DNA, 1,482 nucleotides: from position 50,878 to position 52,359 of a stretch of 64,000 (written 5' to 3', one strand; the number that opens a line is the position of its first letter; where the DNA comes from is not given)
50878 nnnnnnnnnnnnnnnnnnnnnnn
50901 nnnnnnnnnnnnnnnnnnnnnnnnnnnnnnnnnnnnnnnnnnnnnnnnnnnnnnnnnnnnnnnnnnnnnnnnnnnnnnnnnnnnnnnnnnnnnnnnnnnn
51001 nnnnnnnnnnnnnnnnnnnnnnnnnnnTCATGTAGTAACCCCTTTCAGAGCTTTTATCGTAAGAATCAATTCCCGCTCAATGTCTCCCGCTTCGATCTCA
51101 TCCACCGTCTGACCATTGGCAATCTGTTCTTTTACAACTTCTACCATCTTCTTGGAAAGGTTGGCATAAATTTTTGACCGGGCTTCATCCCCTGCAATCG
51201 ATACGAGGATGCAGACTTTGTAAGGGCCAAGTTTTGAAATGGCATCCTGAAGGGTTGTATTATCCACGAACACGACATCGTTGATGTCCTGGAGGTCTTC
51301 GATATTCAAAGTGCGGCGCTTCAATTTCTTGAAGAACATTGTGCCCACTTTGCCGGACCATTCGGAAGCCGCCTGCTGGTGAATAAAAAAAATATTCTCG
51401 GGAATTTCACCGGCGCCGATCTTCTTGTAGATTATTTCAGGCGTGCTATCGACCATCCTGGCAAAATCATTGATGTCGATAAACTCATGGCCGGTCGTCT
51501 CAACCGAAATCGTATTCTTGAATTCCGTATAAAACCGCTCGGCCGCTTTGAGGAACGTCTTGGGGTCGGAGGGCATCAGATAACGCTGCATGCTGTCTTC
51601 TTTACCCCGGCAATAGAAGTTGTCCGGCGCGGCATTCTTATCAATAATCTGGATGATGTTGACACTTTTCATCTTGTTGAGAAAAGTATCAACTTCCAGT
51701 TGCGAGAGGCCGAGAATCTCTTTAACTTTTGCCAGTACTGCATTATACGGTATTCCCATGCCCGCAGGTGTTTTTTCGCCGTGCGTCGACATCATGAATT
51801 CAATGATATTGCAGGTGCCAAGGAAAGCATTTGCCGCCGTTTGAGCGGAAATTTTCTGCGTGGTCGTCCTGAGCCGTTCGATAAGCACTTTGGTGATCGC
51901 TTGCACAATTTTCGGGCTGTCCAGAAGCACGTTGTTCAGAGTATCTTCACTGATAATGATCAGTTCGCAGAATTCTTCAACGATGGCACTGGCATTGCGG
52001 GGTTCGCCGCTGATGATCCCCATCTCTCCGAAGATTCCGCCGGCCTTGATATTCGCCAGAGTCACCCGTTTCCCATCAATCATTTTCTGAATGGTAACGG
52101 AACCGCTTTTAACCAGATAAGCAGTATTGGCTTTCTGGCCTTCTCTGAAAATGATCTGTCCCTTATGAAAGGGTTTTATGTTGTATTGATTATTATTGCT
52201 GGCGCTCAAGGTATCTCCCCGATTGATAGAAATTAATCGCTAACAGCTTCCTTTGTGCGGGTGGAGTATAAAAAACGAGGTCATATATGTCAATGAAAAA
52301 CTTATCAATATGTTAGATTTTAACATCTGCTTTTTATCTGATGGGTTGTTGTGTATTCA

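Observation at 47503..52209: Candidate novel non-flagellar stator system: cNMP-sensor/FliG_C-like protein, MotA, MotB, HD hydrolase and HExxH membrane protein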

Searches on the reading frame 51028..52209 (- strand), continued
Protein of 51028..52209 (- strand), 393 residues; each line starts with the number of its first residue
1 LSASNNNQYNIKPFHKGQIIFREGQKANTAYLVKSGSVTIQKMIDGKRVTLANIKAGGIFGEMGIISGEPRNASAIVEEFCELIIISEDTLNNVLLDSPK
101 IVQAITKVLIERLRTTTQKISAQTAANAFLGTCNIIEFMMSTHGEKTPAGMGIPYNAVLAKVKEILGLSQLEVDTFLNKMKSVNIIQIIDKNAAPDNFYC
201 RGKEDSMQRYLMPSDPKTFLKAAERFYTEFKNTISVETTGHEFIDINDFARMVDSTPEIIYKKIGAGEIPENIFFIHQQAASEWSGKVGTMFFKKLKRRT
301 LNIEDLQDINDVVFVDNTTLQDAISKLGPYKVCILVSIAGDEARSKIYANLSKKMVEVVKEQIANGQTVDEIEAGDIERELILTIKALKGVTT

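Call 36: fold_search(model_id=the predicted structure, library=pdb)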
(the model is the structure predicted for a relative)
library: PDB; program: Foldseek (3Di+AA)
matches with E <= 10: 1712; with E <= 0.001: 605
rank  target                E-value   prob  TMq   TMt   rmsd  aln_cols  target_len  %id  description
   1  9sfa_A                3.4e-11  1.00  0.24  0.26  13.8       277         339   15  Cyclic nucleotide binding transcription factor Bd2879 - apo form (released 2025-10-22)
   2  6hq4_A                3.5e-11  1.00  0.24  0.25  23.4       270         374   19  Structure of EAL enzyme Bd1971 - cAMP bound form (released 2019-07-31)
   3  3h3u_A                4.6e-11  1.00  0.24  0.42  11.1       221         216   19  Crystal structure of CRP (cAMP receptor Protein) from Mycobacterium tuberculosis (released 2010-02-02)
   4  9sfa_B                6.2e-11  1.00  0.23  0.27  17.9       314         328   15  Cyclic nucleotide binding transcription factor Bd2879 - apo form (released 2025-10-22)
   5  7pzb_A                9.9e-11  1.00  0.24  0.39  10.1       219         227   20  Structure of the Clr-cAMP-DNA complex (released 2022-11-02)
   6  3i59_A                1.2e-10  1.00  0.24  0.42  11.4       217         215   19  Crystal structure of MtbCRP in complex with N6-cAMP (released 2009-09-08)
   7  3i54_D                1.3e-10  1.00  0.24  0.40  11.3       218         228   20  Crystal structure of MtbCRP in complex with cAMP (released 2009-09-08)
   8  4a2u_D                1.6e-10  1.00  0.24  0.45  11.2       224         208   20  CRP(CAP) from Myco. Tuberculosis, with cAMP (released 2012-10-10)
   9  3d0s_A                1.6e-10  1.00  0.24  0.41  11.1       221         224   20  cAMP receptor protein from m.tuberculosis, cAMP-free form (released 2009-02-03)
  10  4ev0_A                1.6e-10  1.00  0.24  0.43  13.0       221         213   17  Crystal Structure of Thermus thermophilus Catabolite Activator Protein (released 2012-06-20)
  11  3r6s_C                1.7e-10  1.00  0.24  0.41  11.2       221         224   19  Crystal structure of GlxR transcription factor from Corynebacterium glutamicum with cAMP (released 2012-03-28)
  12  6hq7_B                1.7e-10  1.00  0.24  0.25  24.1       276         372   19  Structure of EAL Enzyme Bd1971 - cGMP bound form (released 2019-07-31)
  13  4i09_A                1.9e-10  1.00  0.23  0.42  11.0       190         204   22  structure of the mutant Catabolite gene activator protein V132L (released 2013-10-30)
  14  6hq4_B                1.9e-10  1.00  0.24  0.25  23.7       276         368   18  Structure of EAL enzyme Bd1971 - cAMP bound form (released 2019-07-31)
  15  4ev0_D                2.3e-10  1.00  0.23  0.42  13.2       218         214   17  Crystal Structure of Thermus thermophilus Catabolite Activator Protein (released 2012-06-20)
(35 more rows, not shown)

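Call 49: find_encoding_contigs(protein=P0028, flank=10000, max_places=1)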
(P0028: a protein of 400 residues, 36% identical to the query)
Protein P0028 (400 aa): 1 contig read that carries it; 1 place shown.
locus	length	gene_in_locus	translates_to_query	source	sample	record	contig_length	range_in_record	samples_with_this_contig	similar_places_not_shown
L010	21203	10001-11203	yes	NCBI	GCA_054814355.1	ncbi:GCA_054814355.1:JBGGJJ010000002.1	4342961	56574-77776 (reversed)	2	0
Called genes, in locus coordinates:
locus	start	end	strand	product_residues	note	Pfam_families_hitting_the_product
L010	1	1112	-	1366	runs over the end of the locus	-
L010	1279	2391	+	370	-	PF00730:HhH-GPD, PF00633:HHH (faint), PF00293:NUDIX, PF14815:NUDIX_4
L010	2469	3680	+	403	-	PF25973:BSH_CzcB (weak), PF25876:HH_MFP_RND, PF25954:Beta-barrel_RND_2, PF25975:CzcB_C (faint), PF25989:YknX_C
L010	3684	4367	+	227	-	PF00005:ABC_tran, PF13304:AAA_21 (faint)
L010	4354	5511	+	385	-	PF12704:MacB_PCD, PF02687:FtsX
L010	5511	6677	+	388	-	PF12704:MacB_PCD, PF02687:FtsX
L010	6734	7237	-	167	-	-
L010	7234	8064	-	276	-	-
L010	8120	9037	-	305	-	PF01180:DHO_dh, PF01207:Dus (faint), PF00977:His_biosynth (faint), PF03060:NMO (weak)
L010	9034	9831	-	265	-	PF10418:DHODB_Fe-S_bind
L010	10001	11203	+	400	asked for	PF00027:cNMP_binding, PF01706:FliG_C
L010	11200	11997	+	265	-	PF01618:MotA_ExbB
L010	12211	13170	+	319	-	PF13677:MotB_plug, PF00691:OmpA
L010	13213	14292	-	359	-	PF00072:Response_reg, PF17874:TPR_MalT (faint), PF21033:RMD1-3 (faint), PF07719:TPR_2 (faint), PF13424:TPR_12 (faint), PF13428:TPR_14 (faint), PF13414:TPR_11, PF14559:TPR_19, +4 more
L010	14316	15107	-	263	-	PF01966:HD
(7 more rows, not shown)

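Call 50: find_encoding_contigs(protein=P0032, flank=10000, max_places=1)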
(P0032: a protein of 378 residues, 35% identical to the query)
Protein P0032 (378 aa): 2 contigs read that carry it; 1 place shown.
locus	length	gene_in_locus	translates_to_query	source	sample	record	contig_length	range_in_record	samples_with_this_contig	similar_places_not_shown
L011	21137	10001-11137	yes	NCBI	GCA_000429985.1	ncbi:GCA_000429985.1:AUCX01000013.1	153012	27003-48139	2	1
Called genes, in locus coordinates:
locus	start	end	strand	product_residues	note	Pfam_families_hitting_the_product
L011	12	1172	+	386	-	PF01458:SUFBD_core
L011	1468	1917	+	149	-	PF04307:YdjM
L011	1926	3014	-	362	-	PF13477:Glyco_trans_4_2 (weak), PF13439:Glyco_transf_4, PF00534:Glycos_transf_1, PF13692:Glyco_trans_1_4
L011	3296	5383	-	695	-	PF08442:ATP-grasp_2, PF24948:Citrate_synth_N (weak), PF00549:Ligase_CoA, PF02629:CoA_binding, PF00549:Ligase_CoA, PF13607:Succ_CoA_lig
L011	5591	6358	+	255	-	-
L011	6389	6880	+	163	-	-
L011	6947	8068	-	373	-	PF01743:PolyA_pol, PF12627:PolyA_pol_RNAbd (weak)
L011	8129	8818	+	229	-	PF09335:VTT_dom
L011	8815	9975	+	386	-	PF00027:cNMP_binding, PF01706:FliG_C (weak)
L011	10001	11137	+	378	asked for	PF00027:cNMP_binding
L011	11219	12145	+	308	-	PF03099:BPL_LplA_LipB, PF21948:LplA-B_cat (faint)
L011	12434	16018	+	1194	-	PF01326:PPDK_N, PF00391:PEP-utilizers, PF02896:PEP-utilizers_C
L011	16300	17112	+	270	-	PF13462:Thioredoxin_4, PF01323:DSBA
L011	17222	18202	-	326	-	PF01073:3Beta_HSD, PF01370:Epimerase, PF02719:Polysacc_synt_2, PF04321:RmlD_sub_bind, PF05368:NmrA, PF13460:NAD_binding_10, PF16363:GDP_Man_Dehyd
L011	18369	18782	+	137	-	PF01880:Desulfoferrodox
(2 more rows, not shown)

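Call 51: find_encoding_contigs(protein=P0031, flank=10000, max_places=1)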
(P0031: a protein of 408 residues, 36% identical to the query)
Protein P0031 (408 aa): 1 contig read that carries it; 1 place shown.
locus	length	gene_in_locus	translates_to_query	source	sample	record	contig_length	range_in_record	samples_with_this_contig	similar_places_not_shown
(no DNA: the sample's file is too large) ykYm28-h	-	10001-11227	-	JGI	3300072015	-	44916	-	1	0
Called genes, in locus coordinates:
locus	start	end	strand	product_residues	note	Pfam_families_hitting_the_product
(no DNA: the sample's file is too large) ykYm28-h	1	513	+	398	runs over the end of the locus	PF10135:Rod-binding, PF01551:Peptidase_M23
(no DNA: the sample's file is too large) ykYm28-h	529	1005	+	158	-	PF05130:FlgN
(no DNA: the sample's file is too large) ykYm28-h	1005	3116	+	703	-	PF00460:Flg_bb_rod (weak), PF22638:FlgK_D1, PF06429:Flg_bbr_C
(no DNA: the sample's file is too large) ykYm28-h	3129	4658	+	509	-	PF00669:Flagellin_N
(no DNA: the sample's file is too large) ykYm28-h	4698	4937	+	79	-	PF02599:CsrA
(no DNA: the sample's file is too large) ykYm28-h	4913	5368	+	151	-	PF02623:FliW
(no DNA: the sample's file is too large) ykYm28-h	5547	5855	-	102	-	PF04316:FlgM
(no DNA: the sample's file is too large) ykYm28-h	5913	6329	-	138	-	-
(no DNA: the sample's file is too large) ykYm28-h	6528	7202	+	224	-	PF02545:Maf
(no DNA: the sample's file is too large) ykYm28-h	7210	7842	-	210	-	PF00132:Hexapep, PF14602:Hexapep_2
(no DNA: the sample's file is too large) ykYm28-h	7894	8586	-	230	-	PF01177:Asp_Glu_race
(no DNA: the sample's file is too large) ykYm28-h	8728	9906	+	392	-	PF13535:ATP-grasp_4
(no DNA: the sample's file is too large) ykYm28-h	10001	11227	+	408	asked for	PF00027:cNMP_binding, PF01706:FliG_C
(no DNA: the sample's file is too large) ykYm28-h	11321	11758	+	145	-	PF04608:PgpA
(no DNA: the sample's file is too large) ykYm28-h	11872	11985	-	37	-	-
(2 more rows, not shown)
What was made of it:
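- A solo sensor lies 4-10 kb from flgJ/N/K/L, fliW and flgM (call 51).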

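Call 63: search_protein_families(library=pfam, alignment_id=A5, max_evalue=0.001)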
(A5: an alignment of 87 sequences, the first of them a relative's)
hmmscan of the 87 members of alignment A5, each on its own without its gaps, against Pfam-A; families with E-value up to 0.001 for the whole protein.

A. member 1, P0001 (393 aa): 3 families
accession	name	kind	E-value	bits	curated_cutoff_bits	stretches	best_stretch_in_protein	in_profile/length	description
PF00027.35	cNMP_binding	-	3.4e-22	78.7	27.5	1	12-95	2-86/89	Cyclic nucleotide-binding domain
PF01706.21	FliG_C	-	1.4e-06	29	23.3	1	307-388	19-100/108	FliG C-terminal domain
PF14842.11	FliG_N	-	0.00046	21.2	25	0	328-389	4-65/104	FliG N-terminal domain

B. families by the number of members that match (of 87 scanned): 6 families
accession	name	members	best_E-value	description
PF00027.35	cNMP_binding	87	1.3e-26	Cyclic nucleotide-binding domain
PF01706.21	FliG_C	79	1.2e-13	FliG C-terminal domain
PF00072.30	Response_reg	2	1.5e-24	Response regulator receiver domain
PF12728.13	HTH_17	1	0.00035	Helix-turn-helix domain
PF14842.11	FliG_N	1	0.00046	FliG N-terminal domain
PF25562.1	CNBH_CNNM2_C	1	0.00088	Metal transporter CNNM2-like, C-terminal CNBH domain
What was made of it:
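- One member hits HTH_17 (call 63).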

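Call 72: find_encoding_contigs(protein=P0004, flank=10000, max_places=2)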
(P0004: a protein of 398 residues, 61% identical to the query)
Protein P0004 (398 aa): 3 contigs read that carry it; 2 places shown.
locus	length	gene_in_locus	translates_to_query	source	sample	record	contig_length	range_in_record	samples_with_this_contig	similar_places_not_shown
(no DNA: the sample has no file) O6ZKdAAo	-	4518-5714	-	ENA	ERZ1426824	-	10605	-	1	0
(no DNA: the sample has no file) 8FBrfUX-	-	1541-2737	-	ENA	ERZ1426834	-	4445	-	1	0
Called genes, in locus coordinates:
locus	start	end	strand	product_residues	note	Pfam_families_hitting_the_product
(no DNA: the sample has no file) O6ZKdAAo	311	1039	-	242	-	PF20966:MASE6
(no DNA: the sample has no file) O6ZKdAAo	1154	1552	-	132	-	PF12680:SnoaL_2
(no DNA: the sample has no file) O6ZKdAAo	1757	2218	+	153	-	PF01951:Archease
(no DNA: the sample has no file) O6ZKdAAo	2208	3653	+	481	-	PF01139:RtcB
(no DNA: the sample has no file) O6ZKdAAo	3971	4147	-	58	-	-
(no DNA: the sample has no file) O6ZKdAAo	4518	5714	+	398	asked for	PF00027:cNMP_binding, PF01706:FliG_C (faint)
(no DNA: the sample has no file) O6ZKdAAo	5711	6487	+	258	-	PF01618:MotA_ExbB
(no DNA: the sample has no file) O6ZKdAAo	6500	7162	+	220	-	PF13677:MotB_plug, PF00691:OmpA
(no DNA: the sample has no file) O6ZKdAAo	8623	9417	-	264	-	PF00106:adh_short, PF08659:KR, PF13561:adh_short_C2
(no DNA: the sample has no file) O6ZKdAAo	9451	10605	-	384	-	?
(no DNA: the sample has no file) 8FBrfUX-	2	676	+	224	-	?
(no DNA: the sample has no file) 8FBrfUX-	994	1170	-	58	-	-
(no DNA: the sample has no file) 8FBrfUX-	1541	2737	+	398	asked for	PF00027:cNMP_binding, PF01706:FliG_C (faint)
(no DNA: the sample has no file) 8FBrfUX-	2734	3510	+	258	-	PF01618:MotA_ExbB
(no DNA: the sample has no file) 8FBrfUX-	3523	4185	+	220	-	PF13677:MotB_plug, PF00691:OmpA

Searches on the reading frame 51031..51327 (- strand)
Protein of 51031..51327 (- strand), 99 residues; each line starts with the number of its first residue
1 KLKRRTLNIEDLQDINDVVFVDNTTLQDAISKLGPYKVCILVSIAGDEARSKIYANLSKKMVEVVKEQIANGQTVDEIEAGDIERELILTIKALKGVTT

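Call 22: search_solved_structures(query=A2, max_evalue=10, show_alignments=2)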
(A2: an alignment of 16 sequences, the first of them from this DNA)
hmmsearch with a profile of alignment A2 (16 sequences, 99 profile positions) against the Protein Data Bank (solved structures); distinct sequences matched with E-value up to 10: 15.
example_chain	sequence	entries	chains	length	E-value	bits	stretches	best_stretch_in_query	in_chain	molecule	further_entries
4fhr_B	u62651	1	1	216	4.3e-13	52.6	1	16-96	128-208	Flagellar motor switch protein FliG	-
1lkv_X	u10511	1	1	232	4.9e-13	52.4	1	16-96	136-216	FLAGELLAR MOTOR SWITCH PROTEIN FLIG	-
3ajc_A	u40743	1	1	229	1.3e-12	51.1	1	16-96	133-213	Flagellar motor switch protein fliG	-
1qc7_A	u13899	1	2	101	5.2e-12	49.1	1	16-96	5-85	PROTEIN (FLIG)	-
3hjl_A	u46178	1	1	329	8.2e-09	38.9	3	14-94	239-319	Flagellar motor switch protein fliG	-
8umx_B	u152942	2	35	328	8.3e-09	38.8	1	8-94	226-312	Flagellar motor switch protein FliG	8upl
8umd_B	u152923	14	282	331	8.8e-09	38.8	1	8-94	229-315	Flagellar motor switch protein FliG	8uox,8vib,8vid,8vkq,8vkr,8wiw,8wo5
8z4d_1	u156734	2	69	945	1.2e-07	35.2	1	8-94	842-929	Flagellar M-ring protein,Flagellar motor switch protein FliG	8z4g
8ucs_H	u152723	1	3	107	1e-06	32.1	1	16-95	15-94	Flagellar motor switch protein FliG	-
3usy_A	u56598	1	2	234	5e-05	26.7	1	14-95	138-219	Flagellar motor switch protein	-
3usw_A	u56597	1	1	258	8.8e-05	25.9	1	14-95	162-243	Flagellar motor switch protein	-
9eho_aa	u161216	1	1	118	0.44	14.1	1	4-39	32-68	40S ribosomal protein S25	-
8g0z_A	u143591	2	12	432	1.2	12.6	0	74-93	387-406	DnaB-like replicative helicase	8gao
5cwk_A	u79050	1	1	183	3.9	11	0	40-80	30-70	Designed helical repeat protein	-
3jbi_V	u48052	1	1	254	4.7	10.8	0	56-89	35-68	Vinculin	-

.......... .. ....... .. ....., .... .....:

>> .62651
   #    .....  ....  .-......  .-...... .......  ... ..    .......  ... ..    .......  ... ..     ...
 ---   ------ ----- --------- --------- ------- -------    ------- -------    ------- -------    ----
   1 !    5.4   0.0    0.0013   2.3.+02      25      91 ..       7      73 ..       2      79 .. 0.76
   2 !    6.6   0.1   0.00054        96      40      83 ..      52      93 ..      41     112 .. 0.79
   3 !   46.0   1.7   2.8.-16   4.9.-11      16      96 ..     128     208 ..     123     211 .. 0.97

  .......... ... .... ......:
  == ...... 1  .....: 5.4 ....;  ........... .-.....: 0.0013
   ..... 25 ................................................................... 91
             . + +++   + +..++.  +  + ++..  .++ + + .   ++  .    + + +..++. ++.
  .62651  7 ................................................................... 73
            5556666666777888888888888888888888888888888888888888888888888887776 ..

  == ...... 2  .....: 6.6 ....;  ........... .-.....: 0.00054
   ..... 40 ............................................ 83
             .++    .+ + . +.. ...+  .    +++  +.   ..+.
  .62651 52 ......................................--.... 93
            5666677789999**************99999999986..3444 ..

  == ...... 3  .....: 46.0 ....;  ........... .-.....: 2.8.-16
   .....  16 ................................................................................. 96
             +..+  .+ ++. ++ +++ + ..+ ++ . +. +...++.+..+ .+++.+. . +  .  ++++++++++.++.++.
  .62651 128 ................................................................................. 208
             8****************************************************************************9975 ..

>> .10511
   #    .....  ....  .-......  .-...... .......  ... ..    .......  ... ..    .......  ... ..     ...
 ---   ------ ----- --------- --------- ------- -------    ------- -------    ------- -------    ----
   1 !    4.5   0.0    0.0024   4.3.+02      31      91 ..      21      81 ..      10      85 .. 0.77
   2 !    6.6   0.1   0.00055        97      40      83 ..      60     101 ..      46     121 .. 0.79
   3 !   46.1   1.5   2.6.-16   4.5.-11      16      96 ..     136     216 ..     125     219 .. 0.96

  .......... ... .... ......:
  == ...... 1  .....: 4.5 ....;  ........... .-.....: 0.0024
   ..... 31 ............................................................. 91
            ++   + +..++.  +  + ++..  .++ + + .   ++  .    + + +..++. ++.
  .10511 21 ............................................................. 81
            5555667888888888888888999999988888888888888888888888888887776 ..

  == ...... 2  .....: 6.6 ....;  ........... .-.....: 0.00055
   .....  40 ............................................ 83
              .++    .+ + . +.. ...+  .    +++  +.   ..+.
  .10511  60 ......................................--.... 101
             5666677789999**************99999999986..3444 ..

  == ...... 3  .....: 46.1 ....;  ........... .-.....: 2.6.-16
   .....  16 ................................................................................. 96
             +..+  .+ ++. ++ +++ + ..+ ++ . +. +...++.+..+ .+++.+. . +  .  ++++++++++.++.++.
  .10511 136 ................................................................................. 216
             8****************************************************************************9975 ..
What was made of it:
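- On FliG (flagellar rotor/switch protein): Family profile E 4.3e-13 to T. maritima FliG (call 22).
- The family profile hits only FliG C domains in the PDB (E 4.3e-13, call 22).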
